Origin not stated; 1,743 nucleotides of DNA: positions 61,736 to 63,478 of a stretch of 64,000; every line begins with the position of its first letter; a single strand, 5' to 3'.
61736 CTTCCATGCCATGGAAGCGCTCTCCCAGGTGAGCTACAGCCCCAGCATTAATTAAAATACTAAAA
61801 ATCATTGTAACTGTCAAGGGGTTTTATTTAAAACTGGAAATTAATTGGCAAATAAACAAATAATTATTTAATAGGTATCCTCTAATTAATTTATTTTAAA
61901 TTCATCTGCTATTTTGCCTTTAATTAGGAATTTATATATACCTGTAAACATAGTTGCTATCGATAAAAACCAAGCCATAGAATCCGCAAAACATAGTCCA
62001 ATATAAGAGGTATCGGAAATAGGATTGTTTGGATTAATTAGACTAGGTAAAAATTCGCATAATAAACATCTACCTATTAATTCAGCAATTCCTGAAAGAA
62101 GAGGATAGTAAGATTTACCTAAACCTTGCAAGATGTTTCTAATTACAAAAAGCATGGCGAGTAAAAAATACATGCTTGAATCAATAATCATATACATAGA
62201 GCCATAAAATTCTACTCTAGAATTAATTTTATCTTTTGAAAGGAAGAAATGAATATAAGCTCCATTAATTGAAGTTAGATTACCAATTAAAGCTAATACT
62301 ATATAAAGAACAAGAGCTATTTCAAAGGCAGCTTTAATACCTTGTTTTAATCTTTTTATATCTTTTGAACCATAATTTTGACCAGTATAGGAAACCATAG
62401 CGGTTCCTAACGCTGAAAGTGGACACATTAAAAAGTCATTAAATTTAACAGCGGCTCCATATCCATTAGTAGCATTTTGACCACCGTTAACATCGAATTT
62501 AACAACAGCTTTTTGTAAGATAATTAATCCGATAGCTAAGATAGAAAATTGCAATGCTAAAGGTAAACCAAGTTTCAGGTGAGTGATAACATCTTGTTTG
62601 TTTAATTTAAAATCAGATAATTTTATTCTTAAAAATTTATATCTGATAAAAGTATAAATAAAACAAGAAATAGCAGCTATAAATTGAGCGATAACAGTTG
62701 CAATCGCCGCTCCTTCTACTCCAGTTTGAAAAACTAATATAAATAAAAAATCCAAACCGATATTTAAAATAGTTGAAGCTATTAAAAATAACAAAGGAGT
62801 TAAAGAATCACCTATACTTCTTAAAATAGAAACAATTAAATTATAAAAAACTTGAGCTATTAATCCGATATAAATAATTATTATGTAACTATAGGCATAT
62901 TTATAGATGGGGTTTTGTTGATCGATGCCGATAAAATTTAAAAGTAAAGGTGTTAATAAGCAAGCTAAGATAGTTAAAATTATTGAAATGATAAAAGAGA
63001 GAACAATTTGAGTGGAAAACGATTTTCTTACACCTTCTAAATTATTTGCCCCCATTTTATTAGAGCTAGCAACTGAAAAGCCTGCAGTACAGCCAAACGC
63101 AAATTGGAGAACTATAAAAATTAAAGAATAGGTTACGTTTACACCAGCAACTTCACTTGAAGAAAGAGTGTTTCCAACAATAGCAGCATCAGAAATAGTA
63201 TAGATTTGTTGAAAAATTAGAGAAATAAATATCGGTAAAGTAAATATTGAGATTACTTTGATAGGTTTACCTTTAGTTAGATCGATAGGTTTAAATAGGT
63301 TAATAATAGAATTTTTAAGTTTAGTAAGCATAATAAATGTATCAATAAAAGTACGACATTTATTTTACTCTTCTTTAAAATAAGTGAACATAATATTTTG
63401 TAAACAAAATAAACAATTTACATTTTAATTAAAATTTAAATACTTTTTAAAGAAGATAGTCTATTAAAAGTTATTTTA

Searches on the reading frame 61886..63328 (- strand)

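Call 73: search_protein_families(library=pfam, proteins=[window:61886-63328:-], max_evalue=0.00001)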
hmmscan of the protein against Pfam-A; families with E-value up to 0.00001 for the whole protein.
window:61886-63328:- (480 aa): 1 family
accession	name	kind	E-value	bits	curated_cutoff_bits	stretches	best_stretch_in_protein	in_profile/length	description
PF01554.23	MatE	-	5.8e-37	127.3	24.9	2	32-195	1-161/161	MatE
